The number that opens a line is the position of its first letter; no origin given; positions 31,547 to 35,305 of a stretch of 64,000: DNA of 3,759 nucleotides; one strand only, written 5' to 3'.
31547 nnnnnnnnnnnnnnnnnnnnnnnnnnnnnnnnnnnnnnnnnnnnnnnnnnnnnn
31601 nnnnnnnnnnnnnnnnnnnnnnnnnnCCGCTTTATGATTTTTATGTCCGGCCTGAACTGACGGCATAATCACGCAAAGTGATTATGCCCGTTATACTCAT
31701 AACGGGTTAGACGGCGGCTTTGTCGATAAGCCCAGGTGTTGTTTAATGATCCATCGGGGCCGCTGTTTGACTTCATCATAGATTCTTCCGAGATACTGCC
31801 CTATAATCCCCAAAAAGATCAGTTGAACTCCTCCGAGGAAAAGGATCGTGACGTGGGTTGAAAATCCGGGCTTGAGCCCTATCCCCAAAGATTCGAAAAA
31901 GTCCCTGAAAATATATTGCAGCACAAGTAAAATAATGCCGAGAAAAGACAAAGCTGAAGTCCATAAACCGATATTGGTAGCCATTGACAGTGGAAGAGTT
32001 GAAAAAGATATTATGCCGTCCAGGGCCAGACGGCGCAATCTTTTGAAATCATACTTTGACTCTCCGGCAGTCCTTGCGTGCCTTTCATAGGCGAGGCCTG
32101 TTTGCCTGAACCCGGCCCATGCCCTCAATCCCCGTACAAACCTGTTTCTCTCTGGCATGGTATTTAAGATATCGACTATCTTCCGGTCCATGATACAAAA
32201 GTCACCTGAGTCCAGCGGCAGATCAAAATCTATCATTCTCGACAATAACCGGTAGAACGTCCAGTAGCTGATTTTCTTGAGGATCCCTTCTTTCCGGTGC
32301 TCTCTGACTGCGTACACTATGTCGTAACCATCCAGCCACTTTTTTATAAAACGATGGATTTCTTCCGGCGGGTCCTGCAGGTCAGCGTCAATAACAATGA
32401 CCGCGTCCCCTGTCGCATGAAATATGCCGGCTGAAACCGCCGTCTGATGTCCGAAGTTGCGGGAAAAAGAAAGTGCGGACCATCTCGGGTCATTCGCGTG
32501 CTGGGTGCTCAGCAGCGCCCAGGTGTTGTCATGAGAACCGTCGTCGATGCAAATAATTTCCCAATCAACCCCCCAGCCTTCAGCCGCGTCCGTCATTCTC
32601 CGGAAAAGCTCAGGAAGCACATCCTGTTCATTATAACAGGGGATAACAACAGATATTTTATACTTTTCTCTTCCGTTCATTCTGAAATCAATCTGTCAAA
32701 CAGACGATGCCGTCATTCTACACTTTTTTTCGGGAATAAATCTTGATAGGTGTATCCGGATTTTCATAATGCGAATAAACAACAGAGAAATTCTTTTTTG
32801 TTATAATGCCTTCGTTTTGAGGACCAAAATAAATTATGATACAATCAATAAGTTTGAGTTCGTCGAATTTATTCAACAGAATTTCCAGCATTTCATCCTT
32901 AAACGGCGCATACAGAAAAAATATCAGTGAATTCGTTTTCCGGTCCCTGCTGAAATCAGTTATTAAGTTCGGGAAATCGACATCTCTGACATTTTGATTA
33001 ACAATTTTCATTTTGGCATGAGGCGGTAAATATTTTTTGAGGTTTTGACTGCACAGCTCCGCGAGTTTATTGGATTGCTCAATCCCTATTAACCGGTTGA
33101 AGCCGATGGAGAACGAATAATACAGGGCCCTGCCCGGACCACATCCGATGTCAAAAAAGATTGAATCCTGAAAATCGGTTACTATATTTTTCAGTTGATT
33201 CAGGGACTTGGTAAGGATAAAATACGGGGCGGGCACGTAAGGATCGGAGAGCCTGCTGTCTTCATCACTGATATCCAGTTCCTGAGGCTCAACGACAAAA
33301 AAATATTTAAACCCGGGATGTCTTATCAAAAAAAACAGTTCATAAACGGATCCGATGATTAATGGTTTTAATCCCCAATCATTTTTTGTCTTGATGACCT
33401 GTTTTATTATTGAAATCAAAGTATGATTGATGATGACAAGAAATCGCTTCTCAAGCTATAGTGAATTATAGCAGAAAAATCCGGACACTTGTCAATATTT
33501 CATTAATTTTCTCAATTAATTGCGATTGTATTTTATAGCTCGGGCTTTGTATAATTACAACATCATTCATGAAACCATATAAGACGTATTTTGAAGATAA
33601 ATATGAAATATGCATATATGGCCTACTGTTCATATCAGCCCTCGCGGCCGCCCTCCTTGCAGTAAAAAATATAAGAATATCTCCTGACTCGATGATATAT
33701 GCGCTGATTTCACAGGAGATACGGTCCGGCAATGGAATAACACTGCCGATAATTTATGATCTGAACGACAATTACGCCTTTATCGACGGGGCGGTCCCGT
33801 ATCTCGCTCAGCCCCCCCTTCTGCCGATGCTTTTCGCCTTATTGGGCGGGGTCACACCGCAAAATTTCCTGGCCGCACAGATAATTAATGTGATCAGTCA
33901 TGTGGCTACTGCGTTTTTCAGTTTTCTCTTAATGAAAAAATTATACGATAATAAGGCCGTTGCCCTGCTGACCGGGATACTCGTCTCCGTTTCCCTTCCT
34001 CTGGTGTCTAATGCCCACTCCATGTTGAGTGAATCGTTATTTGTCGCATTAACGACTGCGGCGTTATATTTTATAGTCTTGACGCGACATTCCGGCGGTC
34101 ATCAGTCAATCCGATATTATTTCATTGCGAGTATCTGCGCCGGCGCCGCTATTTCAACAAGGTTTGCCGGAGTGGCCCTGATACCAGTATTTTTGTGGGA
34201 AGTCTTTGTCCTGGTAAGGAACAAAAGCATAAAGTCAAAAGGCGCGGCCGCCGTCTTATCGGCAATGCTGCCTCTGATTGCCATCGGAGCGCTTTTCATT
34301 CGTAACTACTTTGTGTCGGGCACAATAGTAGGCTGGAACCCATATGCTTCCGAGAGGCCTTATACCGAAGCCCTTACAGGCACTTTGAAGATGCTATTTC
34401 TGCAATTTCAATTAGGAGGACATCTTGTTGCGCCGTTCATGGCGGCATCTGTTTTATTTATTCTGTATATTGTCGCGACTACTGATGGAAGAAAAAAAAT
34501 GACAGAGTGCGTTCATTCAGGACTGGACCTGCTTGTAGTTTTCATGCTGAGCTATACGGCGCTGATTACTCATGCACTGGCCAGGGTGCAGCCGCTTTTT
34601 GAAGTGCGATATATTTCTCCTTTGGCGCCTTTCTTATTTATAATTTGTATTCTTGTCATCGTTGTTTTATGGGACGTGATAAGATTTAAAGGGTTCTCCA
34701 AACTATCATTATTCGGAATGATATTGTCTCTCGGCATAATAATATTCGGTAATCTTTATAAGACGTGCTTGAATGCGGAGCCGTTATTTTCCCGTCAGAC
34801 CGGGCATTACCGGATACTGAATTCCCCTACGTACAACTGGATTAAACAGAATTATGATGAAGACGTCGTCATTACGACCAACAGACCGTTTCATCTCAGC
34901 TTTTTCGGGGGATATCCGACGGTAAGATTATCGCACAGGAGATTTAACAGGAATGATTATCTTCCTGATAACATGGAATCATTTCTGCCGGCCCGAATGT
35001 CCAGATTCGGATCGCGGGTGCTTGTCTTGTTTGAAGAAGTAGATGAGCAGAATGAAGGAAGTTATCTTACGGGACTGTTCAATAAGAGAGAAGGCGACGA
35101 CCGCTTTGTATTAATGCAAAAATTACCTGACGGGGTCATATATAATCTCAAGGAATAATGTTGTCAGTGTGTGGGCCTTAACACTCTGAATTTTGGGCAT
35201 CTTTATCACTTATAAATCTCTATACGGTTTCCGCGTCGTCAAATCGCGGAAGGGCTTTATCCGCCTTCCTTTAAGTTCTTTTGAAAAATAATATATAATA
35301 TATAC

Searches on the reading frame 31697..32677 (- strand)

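Call 9: search_protein_families(library=pfam, proteins=[window:31697-32677:-])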
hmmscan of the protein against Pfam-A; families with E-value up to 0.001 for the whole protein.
window:31697-32677:- (326 aa): 1 family
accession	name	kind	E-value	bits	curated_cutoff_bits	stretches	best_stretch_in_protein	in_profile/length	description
PF00535.33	Glycos_transf_2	-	1.4e-33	116.6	23.3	1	9-168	1-164/168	Glycosyl transferase family 2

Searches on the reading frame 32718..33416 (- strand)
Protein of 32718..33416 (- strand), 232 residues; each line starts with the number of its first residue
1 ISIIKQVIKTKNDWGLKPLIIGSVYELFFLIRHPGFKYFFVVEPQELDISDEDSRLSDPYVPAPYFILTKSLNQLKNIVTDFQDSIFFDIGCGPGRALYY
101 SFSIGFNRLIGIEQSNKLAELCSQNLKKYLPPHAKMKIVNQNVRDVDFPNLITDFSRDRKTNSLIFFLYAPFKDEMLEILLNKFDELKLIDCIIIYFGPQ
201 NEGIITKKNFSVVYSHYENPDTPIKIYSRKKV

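Call 9: search_protein_families(library=pfam, proteins=[window:32718-33416:-])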
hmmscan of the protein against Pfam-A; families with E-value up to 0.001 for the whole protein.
window:32718-33416:- (232 aa): 2 families
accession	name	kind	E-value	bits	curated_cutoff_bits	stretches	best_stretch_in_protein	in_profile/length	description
PF13649.12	Methyltransf_25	-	0.00018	22.5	27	1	89-150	3-62/97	Methyltransferase domain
PF08241.18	Methyltransf_11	-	0.00048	21.1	21.2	1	89-150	2-58/95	Methyltransferase domain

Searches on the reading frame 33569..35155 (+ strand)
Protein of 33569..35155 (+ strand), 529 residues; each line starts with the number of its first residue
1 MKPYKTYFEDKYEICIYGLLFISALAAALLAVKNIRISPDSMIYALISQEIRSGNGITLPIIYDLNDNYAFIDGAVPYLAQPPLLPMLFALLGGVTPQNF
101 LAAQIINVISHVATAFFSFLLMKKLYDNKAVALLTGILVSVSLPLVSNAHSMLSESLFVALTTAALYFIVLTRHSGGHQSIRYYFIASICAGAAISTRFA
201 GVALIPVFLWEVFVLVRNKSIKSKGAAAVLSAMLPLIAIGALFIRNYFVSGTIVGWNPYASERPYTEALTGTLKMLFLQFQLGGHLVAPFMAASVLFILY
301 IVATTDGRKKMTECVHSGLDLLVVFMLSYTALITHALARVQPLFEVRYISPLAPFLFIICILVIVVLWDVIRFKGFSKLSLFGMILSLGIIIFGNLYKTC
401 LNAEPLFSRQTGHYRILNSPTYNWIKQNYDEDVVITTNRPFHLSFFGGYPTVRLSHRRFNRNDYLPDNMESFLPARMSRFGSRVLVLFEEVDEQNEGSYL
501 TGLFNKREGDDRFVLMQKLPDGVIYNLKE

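Call 9: search_protein_families(library=pfam, proteins=[window:33569-35155:+])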
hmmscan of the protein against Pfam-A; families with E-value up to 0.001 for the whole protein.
window:33569-35155:+ (529 aa): 2 families
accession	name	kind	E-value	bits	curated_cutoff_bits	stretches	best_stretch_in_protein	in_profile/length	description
PF13231.12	PMT_2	-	5.9e-09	36.8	26.1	1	81-237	2-154/160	Dolichyl-phosphate-mannose-protein mannosyltransferase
PF02366.24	PMT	-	4.8e-06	26.7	22.7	1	99-230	81-221/245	Dolichyl-phosphate-mannose-protein mannosyltransferase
